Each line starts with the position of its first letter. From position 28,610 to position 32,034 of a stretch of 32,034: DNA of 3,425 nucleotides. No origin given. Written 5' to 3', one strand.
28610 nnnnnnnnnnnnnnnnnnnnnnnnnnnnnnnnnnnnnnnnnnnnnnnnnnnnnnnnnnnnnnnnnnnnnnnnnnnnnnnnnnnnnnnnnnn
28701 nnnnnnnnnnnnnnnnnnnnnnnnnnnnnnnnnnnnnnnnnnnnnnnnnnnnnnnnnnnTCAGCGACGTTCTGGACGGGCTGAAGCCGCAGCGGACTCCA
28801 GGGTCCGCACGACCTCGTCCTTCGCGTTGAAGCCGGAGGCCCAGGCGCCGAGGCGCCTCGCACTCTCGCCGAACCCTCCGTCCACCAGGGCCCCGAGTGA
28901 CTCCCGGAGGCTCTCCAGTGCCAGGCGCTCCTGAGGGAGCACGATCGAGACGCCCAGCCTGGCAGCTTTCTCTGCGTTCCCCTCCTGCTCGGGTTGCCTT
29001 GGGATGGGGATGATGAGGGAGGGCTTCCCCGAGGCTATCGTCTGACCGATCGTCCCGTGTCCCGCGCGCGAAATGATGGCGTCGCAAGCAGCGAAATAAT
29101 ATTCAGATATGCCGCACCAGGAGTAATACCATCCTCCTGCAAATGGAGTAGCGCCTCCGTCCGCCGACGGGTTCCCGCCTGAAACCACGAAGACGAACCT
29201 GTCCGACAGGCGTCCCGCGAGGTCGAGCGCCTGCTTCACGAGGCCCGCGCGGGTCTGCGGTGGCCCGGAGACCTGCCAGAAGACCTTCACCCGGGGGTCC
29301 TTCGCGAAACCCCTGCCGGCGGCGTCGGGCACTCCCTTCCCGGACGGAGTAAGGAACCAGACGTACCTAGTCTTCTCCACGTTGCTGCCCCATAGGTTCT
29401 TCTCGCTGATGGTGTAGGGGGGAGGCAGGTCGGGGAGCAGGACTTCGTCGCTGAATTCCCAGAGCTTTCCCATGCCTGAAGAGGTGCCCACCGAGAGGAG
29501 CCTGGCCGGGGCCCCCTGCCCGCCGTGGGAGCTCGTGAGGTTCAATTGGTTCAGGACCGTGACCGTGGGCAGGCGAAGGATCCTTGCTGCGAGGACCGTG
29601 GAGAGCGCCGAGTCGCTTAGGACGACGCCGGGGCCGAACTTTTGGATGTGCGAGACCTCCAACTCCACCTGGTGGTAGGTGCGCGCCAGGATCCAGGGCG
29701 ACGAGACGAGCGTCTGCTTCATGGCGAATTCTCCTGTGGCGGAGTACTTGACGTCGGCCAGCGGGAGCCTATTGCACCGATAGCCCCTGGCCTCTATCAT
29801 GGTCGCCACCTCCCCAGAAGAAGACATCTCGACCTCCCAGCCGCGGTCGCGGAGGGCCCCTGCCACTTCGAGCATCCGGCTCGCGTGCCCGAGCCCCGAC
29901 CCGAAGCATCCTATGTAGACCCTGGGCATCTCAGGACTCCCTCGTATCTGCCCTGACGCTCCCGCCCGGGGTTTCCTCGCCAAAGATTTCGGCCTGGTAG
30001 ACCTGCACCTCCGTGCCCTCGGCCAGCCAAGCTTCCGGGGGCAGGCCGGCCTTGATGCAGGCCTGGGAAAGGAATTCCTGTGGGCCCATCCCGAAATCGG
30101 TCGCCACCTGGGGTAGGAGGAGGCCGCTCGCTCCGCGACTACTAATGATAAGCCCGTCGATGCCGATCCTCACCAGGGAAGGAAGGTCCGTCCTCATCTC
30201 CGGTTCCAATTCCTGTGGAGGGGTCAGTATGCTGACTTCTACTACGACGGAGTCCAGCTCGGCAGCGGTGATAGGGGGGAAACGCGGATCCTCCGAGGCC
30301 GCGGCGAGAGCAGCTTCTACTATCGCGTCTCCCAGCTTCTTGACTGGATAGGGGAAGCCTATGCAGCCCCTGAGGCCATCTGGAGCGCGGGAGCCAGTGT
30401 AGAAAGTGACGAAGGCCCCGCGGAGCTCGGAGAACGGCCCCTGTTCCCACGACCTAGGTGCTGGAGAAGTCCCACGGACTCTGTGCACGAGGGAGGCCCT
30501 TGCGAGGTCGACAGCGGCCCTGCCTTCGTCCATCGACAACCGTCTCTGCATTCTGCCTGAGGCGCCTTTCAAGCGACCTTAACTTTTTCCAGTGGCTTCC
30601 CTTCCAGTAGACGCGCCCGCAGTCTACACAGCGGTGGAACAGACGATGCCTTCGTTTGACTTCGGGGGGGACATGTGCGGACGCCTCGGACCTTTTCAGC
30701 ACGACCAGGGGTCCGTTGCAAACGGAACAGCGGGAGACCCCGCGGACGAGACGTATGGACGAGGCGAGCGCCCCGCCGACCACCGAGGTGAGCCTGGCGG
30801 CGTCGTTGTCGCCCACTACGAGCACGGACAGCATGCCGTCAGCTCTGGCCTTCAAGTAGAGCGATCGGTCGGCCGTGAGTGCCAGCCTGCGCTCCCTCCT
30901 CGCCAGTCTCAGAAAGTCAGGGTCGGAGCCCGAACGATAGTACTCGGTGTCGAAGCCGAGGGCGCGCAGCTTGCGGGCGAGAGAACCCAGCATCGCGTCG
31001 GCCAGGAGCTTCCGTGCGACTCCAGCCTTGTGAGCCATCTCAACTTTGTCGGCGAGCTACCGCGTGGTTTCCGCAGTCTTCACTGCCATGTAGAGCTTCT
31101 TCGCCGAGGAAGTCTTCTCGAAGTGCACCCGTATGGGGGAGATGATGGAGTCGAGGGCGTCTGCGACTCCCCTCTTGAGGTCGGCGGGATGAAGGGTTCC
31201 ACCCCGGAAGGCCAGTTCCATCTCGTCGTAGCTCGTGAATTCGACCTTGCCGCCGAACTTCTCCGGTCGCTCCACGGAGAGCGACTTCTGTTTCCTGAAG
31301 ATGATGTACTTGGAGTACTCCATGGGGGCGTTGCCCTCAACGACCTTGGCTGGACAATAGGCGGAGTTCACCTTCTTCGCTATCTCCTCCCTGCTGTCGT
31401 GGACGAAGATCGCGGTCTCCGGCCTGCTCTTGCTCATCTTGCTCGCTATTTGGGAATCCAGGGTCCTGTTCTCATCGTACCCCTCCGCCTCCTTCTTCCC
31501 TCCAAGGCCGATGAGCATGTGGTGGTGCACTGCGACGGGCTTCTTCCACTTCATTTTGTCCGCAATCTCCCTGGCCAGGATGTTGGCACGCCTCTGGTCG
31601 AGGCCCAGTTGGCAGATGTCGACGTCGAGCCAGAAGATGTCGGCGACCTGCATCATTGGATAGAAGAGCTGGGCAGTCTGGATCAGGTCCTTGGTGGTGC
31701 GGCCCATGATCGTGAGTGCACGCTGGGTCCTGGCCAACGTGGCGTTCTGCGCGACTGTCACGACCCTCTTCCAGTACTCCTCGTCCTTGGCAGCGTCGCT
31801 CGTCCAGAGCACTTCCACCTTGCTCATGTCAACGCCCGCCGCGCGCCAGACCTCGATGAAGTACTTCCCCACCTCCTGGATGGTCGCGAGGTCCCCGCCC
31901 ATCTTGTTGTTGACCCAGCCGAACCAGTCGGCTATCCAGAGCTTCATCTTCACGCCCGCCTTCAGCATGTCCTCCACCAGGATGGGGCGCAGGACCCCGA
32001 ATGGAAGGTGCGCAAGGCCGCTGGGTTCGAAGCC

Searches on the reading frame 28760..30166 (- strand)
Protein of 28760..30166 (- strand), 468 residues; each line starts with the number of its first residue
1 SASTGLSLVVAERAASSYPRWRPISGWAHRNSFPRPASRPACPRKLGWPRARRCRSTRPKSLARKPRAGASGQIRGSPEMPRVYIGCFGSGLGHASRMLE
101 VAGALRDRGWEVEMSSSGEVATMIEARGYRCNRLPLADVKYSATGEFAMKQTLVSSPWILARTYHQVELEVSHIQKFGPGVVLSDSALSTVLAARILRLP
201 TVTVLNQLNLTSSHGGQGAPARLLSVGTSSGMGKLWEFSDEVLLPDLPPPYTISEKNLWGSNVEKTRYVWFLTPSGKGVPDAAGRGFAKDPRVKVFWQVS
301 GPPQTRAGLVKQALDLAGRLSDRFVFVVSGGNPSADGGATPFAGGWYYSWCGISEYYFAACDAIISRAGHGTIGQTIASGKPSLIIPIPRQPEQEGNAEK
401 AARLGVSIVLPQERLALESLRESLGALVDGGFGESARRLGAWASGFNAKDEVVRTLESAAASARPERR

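Call 19: search_protein_families(library=pfam, max_evalue=0.001, proteins=[window:28760-30166:-])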
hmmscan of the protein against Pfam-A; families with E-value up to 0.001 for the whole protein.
window:28760-30166:- (468 aa): 3 families
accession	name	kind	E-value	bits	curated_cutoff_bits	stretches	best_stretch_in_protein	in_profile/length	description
PF13528.12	Glyco_trans_1_3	-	8.4e-14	51.9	25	2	83-211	3-128/322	Glycosyl transferase family 1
PF04101.22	Glyco_tran_28_C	-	3.5e-13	50.4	22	1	357-428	68-141/166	Glycosyltransferase family 28 C-terminal domain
PF06722.18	EryCIII-like_C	-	1.1e-05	25.9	31.7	1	359-456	46-142/145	Erythromycin biosynthesis protein CIII-like, C-terminal domain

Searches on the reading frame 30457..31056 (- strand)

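Call 8: search_protein_families(library=pfam, max_evalue=0.01, proteins=[window:30457-31056:-])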
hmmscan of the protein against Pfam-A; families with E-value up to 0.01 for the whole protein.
window:30457-31056:- (200 aa): 1 family
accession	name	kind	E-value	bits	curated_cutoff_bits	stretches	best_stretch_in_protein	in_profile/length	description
PF01927.22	Mut7-C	-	1.6e-36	126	23.3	1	16-160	2-143/146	Mut7-C RNAse domain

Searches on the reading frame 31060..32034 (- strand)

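Call 8: search_protein_families(library=pfam, max_evalue=0.01, proteins=[window:31060-32034:-])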
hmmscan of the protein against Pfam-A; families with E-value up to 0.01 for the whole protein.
window:31060-32034:- (325 aa): 1 family
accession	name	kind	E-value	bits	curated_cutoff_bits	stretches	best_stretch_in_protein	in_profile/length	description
PF00579.31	tRNA-synt_1b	-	2e-37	129.6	21.1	1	1-297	11-290/292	tRNA synthetases class I (W and Y)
